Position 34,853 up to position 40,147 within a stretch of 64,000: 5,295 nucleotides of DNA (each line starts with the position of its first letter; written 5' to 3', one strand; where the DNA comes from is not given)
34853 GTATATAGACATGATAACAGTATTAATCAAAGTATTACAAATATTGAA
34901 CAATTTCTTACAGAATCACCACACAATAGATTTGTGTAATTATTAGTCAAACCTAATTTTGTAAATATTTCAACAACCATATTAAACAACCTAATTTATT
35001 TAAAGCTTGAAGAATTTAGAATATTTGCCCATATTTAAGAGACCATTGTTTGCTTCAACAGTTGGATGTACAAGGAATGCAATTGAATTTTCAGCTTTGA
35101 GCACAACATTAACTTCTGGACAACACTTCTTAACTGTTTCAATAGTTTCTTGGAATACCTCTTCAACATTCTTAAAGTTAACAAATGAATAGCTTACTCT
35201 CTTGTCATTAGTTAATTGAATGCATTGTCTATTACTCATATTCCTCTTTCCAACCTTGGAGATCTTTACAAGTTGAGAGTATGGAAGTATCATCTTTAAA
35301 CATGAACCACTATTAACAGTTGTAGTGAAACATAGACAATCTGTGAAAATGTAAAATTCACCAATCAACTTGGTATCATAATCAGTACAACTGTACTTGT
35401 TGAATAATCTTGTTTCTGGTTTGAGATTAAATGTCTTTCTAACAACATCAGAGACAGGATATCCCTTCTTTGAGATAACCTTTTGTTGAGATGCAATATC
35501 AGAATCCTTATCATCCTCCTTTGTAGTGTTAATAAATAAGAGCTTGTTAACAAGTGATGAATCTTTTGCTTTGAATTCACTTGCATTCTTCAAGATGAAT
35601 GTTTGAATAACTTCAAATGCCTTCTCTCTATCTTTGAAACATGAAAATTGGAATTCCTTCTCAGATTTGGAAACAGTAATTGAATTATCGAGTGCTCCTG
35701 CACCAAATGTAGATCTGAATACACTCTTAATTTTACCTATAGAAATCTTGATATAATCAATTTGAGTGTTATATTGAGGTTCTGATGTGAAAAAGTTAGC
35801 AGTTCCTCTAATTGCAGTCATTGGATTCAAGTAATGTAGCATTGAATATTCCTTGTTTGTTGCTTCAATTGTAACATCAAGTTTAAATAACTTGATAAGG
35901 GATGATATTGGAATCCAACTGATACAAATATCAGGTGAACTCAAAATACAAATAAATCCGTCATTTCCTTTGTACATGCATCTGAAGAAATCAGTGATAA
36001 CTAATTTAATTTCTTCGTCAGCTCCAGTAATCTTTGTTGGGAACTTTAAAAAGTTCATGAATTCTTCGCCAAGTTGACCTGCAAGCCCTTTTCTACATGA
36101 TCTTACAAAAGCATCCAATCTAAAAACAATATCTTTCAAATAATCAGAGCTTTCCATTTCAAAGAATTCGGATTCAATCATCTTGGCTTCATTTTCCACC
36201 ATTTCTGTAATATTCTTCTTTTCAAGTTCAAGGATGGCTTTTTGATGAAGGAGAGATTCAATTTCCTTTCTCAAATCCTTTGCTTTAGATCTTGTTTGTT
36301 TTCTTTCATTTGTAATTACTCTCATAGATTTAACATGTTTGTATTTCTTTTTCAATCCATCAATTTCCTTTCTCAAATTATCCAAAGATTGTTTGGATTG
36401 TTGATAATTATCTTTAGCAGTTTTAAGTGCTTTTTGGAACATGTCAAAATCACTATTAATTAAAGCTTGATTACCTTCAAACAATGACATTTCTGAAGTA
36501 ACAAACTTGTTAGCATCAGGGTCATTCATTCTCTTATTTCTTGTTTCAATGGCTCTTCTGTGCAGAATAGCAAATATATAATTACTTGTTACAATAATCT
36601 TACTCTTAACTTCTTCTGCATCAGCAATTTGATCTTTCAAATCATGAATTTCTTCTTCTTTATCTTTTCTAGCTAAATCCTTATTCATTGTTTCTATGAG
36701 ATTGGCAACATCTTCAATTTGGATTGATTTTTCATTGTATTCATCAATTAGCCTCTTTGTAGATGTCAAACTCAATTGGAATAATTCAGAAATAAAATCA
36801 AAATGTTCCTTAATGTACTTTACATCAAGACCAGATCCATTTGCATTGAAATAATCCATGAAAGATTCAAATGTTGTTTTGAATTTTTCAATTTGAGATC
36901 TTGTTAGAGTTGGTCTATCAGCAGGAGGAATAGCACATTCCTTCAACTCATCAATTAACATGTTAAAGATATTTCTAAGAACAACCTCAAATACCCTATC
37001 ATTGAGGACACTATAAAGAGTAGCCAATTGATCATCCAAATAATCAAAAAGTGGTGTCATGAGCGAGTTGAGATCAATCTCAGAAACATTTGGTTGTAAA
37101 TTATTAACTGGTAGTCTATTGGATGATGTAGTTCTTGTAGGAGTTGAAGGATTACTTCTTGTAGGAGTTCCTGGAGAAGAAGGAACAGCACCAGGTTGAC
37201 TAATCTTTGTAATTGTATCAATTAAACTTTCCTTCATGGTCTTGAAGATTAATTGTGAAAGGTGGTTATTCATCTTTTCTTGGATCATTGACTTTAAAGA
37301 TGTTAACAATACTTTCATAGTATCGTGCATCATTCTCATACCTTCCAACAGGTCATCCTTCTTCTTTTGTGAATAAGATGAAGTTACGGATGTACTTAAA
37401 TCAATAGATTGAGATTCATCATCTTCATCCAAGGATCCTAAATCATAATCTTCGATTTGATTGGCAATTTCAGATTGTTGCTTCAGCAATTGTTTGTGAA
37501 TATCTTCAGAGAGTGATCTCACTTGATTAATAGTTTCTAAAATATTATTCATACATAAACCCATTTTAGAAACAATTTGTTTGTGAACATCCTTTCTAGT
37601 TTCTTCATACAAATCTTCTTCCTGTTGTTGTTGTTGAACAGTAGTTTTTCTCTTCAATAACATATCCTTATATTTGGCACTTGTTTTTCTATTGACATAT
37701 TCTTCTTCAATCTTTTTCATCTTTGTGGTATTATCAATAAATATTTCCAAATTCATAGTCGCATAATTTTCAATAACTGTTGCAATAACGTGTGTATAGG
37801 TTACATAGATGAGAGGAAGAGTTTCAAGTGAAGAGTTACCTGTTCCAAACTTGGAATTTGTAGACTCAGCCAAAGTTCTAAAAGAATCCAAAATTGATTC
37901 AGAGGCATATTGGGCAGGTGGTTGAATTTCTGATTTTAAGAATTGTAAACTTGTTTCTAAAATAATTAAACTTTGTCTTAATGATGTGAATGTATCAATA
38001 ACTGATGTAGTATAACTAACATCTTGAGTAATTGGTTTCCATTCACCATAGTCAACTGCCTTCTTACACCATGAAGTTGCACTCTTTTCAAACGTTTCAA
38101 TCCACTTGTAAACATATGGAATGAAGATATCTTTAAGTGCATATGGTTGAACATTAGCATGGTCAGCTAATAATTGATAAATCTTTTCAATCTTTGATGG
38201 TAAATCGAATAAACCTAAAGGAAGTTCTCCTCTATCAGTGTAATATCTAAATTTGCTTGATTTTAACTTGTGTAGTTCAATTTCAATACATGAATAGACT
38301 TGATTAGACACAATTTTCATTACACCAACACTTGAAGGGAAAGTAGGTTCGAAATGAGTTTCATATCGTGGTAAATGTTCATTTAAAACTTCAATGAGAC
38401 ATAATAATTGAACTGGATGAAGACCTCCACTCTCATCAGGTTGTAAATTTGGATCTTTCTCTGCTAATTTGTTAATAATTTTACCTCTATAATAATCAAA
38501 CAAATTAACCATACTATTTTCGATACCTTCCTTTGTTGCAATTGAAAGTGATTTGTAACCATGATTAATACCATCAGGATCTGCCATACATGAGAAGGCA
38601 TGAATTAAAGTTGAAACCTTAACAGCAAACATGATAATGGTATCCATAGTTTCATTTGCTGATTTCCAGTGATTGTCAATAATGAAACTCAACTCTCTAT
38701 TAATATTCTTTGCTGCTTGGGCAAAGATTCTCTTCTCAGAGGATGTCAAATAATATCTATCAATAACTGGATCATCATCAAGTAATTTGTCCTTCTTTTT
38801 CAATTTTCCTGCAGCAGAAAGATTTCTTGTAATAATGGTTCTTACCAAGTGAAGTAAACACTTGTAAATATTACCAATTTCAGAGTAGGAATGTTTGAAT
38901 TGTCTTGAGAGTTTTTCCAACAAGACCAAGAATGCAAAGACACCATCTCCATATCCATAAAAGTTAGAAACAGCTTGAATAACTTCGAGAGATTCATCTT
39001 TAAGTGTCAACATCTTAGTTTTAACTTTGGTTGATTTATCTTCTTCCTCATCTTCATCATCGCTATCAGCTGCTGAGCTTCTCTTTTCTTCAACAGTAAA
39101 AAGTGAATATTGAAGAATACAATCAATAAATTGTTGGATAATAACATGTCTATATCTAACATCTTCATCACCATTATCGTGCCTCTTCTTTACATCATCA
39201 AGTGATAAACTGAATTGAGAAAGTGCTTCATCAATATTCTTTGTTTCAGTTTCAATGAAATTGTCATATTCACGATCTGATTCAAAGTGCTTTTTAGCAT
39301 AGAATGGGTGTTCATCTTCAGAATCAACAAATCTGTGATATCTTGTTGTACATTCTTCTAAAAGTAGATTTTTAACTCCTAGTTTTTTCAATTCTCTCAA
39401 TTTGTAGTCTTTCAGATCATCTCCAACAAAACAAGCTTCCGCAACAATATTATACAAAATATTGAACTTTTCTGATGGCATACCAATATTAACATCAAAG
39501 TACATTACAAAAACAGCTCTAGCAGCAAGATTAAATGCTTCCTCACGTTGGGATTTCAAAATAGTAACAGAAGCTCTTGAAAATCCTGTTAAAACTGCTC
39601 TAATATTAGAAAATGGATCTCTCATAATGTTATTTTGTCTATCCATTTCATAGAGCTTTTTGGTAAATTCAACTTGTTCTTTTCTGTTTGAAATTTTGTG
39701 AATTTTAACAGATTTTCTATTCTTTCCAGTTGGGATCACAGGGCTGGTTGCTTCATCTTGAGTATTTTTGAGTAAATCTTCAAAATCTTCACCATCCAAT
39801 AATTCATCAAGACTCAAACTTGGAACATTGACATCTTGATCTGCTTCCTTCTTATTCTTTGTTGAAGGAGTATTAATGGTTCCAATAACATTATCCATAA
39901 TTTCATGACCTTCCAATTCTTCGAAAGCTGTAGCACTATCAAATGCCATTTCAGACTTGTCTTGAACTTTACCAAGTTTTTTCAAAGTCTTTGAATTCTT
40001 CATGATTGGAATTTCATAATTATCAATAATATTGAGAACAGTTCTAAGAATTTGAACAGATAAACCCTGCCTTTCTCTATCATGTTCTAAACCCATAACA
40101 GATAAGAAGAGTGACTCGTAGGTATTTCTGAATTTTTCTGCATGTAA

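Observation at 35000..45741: Giant Kelch-TPR-GRAM protein (~3500 aa) assembled from three ORF fragments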

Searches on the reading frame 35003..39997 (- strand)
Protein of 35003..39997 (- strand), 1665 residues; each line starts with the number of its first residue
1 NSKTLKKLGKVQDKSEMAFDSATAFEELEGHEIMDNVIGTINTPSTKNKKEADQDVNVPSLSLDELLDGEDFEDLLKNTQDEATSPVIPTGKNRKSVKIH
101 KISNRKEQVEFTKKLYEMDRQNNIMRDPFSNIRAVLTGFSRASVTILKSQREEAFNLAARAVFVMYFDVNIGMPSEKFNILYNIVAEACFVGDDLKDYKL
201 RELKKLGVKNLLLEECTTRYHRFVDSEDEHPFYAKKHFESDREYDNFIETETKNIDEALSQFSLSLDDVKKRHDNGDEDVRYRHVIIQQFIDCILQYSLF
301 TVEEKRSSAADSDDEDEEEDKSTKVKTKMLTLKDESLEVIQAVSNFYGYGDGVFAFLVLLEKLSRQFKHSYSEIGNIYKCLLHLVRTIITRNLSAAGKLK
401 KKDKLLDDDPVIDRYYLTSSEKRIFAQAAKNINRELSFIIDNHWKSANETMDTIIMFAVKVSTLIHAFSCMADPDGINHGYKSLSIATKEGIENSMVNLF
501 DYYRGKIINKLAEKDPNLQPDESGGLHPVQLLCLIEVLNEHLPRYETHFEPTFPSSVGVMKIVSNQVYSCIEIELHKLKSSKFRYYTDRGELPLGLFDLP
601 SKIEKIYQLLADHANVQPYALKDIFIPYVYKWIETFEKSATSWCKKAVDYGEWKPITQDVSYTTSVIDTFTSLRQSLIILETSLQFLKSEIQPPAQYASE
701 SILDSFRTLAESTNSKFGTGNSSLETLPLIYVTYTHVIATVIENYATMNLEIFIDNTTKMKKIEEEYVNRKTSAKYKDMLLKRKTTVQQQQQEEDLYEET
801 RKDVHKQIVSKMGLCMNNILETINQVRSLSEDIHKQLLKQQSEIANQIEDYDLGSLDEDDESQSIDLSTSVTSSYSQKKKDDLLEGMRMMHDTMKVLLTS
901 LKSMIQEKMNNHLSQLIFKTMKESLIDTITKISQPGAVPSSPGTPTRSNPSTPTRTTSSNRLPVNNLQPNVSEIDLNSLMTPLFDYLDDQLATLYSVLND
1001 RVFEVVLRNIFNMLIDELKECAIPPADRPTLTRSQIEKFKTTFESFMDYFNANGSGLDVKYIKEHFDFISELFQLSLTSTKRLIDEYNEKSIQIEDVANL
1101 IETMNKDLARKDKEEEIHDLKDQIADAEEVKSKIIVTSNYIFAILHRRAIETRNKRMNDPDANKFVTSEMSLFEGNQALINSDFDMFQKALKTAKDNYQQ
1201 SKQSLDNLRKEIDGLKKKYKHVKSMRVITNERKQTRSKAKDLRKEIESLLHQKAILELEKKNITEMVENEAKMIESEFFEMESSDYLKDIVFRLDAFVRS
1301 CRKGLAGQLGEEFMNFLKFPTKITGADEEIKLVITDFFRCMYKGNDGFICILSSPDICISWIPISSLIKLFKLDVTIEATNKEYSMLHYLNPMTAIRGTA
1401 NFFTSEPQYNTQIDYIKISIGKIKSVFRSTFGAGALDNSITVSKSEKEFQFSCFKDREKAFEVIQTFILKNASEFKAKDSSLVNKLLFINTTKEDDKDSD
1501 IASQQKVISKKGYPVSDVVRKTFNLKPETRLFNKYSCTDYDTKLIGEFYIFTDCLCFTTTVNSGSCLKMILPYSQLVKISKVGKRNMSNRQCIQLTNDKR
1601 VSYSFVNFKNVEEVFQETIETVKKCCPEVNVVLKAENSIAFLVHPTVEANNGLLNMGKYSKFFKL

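Call 68: find_homologous_proteins(query=A3, max_evalue=0.00001)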
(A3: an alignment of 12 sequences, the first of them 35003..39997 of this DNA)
Query A3 (12 sequences) (1665 aa, profile of the alignment): 4 proteins with E <= 0.00001 among 8000 candidates.
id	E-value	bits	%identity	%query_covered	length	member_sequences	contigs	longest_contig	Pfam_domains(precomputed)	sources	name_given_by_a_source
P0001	0.0e+0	1379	100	100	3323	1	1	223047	PF13431.13,PF23914.2,PF24681.2,PF13414.13,PF13415.13,PF24981.2,PF01344.32,PF13428.13,PF14559.13,PF13371.13,PF02893.27,PF00515.35,PF12895.14,PF13424.13,PF13432.13,PF13181.13,PF07719.24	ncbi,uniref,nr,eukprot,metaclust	ncbi:predicted protein [Naegleria gruberi]|uniref:Predicted protein n=1 Tax=Naegleria gruberi TaxID=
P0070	0.0e+0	1161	70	100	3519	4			PF13431.13,PF07646.22,PF23914.2,PF13418.13,PF24681.2,PF13414.13,PF13415.13,PF24981.2,PF01344.32,PF13428.13,PF14559.13,PF13371.13,PF13854.13,PF02893.27,PF00515.35,PF12895.14,PF13424.13,PF13432.13,PF13181.13,PF07719.24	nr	nr:unnamed protein product [Naegleria fowleri]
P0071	0.0e+0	1064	55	100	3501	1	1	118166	PF13431.13,PF07646.22,PF23914.2,PF13418.13,PF24681.2,PF13414.13,PF13415.13,PF24981.2,PF01344.32,PF13428.13,PF14559.13,PF13371.13,PF13854.13,PF02893.27,PF00515.35,PF13424.13,PF13432.13,PF13181.13,PF07719.24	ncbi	ncbi:hypothetical protein ABK040_009335 [Willaertia magna]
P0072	1.8e-17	81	21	7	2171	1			PF00168.37,PF06292.24,PF00130.29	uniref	uniref:Unc-13 homolog C n=1 Tax=Takifugu rubripes TaxID=31033 RepID=H2TEB2_TAKRU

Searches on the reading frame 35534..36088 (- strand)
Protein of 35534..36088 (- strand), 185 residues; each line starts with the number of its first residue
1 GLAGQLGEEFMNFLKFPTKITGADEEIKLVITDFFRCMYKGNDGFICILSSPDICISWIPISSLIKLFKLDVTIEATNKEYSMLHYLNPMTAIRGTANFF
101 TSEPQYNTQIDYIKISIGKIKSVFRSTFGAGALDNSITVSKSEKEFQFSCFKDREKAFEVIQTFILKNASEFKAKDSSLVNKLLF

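Call 22: search_protein_families(library=pfam, proteins=[window:35534-36088:-], max_evalue=10)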
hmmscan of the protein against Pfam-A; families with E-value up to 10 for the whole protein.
seq(185 aa): 1 family
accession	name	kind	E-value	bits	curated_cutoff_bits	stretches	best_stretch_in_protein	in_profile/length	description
PF02893.26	GRAM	-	4.7e-05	23.6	23.6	1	103-165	45-107/112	GRAM domain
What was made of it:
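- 35570..36004 (-): GRAM-A: upstream, divergent GRAM/PH-like domain with a ~40-aa insertion, aa ~3181-3325. Pfam GRAM 23.6 bits, E=4.7e-5, exactly at the cutoff (call 22).
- On GRAM domain (PH-like superfamily): GRAM-A scores 23.6 bits, exactly at the threshold (call 22).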

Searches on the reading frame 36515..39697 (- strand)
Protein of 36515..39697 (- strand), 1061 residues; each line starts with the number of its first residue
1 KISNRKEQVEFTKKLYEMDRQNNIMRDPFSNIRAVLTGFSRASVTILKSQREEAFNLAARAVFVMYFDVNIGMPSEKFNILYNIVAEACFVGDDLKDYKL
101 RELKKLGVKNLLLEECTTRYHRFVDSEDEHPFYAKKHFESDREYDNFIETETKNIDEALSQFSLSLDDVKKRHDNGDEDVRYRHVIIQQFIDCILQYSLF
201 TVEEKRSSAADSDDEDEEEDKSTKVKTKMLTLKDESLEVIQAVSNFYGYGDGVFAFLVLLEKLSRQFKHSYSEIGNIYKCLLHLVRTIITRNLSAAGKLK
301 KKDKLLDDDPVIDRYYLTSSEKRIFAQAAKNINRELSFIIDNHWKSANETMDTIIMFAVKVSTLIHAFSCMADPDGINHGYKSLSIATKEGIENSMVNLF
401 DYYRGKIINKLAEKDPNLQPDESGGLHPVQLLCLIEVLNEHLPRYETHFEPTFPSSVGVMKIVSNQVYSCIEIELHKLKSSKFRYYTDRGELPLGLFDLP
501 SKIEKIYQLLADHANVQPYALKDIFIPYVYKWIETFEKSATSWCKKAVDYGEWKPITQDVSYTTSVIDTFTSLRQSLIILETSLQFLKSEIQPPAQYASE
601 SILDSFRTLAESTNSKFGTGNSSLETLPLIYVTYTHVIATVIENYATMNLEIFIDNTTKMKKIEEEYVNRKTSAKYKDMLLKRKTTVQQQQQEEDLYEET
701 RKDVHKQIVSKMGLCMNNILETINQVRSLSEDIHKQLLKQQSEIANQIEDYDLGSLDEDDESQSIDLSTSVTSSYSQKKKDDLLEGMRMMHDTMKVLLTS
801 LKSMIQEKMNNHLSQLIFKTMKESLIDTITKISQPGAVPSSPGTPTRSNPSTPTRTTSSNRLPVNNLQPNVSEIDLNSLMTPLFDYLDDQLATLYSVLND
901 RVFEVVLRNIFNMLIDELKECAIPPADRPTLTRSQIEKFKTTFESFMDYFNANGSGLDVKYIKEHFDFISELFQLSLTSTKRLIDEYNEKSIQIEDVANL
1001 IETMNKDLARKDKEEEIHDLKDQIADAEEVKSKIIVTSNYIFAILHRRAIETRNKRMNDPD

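Call 39: search_solved_structures(query=A1, max_evalue=1, show_alignments=1)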
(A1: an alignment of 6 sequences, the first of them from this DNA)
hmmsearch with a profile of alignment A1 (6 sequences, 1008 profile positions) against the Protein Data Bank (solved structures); distinct sequences matched with E-value up to 1: 8.
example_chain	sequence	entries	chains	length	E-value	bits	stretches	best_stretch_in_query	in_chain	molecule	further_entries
5uf7_A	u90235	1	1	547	2.5e-22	82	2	417-566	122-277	Protein unc-13 homolog A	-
6a30_A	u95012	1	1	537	4.3e-22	81.2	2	417-566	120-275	Protein unc-13 homolog A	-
4y21_A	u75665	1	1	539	4.5e-22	81.2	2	417-566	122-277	Protein unc-13 homolog A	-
7t7c_A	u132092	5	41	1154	3.8e-20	74.8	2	417-566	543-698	Protein unc-13 homolog A Chimera | Protein unc-13 homolog A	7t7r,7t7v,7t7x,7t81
5ue8_A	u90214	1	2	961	2.3e-19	72.2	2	417-566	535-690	Protein unc-13 homolog A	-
3swh_A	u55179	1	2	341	1.9e-17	65.9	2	790-945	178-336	Protein unc-13 homolog A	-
9la9_A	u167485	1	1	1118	5.9e-11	44.4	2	472-558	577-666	Protein unc-13 homolog D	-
6a68_A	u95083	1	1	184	0.68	11.1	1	416-542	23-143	Calcium-dependent secretion activator 1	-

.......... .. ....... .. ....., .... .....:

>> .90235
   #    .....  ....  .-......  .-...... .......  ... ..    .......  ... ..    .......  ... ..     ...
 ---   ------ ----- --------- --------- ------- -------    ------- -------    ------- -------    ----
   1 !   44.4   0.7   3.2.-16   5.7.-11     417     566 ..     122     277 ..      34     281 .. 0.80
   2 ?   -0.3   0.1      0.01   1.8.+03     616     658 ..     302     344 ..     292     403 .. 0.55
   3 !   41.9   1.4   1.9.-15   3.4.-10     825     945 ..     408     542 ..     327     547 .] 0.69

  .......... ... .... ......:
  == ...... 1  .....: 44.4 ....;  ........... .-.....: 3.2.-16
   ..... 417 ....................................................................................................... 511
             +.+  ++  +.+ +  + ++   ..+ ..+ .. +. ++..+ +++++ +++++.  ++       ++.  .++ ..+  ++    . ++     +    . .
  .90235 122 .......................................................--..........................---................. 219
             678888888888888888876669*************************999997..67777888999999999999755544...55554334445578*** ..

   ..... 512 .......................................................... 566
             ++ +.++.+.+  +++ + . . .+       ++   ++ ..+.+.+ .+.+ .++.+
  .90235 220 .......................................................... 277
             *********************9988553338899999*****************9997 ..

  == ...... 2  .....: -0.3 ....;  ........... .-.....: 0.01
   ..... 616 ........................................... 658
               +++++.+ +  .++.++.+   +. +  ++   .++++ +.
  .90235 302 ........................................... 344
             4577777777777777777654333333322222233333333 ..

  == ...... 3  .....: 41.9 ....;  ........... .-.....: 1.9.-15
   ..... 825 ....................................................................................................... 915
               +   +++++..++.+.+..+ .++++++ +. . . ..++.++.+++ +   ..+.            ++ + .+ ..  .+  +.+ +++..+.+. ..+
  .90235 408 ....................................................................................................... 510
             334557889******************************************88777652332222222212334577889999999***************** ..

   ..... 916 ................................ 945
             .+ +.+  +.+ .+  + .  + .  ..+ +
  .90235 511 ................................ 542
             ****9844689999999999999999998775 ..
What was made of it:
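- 36710..39577 (-): MUN (Munc13-homology, CATCHR-fold) domain, aa ~1990-2945, including MHD1 (~aa 2440-2540) and MHD2 (~aa 2820-2945) with low-complexity insertions. Family profile against PDB Munc13-1 MUN, E=2.5e-22, in two collinear stretches (call 39).
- On Munc13/UNC-13 (MUN-domain) family: The family profile hits Munc13-1 MUN at E=2.5e-22 in two collinear stretches covering MHD1 and MHD2 (call 39).
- Closest known: CAPS/CADPS. Different: The sequence match to CAPS is marginal (6a68, E=0.68, call 39).
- A six-sequence family profile hits Munc13-1 MUN at E=2.5e-22 over both MHD1 and MHD2, and Munc13-4 at 6e-11 (call 39). Sequence-level similarity, not only fold, is specifically to Munc13 MHD1 and MHD2 (E=2.5e-22, call 39).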

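Call 52: predict_structure(alignment_id=A1)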
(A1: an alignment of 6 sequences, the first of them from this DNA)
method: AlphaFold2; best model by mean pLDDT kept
length: 1061 residues; sequences in the alignment: 6
mean_pLDDT: 66.7   pTM: 0.47
mean pLDDT of the five models: 66.7, 65.1, 61.0, 60.1, 60.1
residues with pLDDT >= 90: 29; 70-90: 545; 50-70: 219; < 50: 268
segments of 3 or more residues with pLDDT < 50: 1-36, 38-40, 127-132, 179-182, 202-209, 211-231, 250-253, 266-280, 283-317, 345-350, 370-381, 593-599, 608-626, 676-685, 751-776, 833-873, 1059-1061
pLDDT, mean of each block of 10 residues (from residue 1): 40 45 39 42 58 78 75 72 81 82 81 78 58 59 78 77 78 61 54 58 46 42 36 67 63 50 47 47 48 40 39 45 58 59 50 52 53 45 60 78 85 81 81 88 72 62 89 86 55 76 87 84 76 76 81 72 85 77 64 49 49 37 51 75 89 87 72 50 51 75 83 90 88 80 67 39 33 51 72 83 86 82 75 44 31 29 31 56 73 79 84 87 73 81 82 73 87 86 89 88 86 77 84 85 85 65 35
secondary structure, 60 per line:
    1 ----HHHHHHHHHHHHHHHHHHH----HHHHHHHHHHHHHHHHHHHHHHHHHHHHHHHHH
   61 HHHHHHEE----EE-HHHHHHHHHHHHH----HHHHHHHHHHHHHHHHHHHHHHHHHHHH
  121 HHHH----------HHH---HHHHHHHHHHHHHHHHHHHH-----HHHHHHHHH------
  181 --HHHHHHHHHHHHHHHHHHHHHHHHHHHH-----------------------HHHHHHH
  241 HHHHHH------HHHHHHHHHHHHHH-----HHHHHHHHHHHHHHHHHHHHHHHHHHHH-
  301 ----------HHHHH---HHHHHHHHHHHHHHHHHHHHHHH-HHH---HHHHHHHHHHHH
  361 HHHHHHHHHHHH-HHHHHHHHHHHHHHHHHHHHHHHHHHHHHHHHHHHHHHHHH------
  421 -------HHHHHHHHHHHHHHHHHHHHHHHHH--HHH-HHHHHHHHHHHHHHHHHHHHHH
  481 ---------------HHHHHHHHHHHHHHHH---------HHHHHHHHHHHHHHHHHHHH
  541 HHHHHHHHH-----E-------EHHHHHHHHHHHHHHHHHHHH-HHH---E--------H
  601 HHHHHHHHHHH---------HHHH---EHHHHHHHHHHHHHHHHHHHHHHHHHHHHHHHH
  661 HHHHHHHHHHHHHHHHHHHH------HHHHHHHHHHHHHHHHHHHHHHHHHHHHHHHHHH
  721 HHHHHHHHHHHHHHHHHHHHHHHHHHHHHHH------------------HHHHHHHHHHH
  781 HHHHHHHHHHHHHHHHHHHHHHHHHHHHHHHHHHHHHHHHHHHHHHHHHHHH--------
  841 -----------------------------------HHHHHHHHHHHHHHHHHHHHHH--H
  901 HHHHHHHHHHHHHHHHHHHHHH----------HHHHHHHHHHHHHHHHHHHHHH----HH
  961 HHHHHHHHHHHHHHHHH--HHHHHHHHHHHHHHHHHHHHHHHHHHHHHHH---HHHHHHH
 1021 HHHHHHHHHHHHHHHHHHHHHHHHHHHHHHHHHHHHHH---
elements in order (helices of 4 or more, strands of 3 or more residues): H5-23 H28-66 H76-88 H93-124 H141-160 H166-174 H183-210 H234-246 H253-266 H272-299 H311-315 H319-341 H349-372 H374-414 H428-452 H459-480 H496-511 H521-549 H564-583 H600-611 H621-624 H629-680 H687-751 H770-832 H876-897 H900-922 H933-954 H959-977 H980-1010 H1014-1058
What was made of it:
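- On Munc13/UNC-13 (MUN-domain) family: The AF2 model is all-helical, mean pLDDT 66.7 (call 52).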
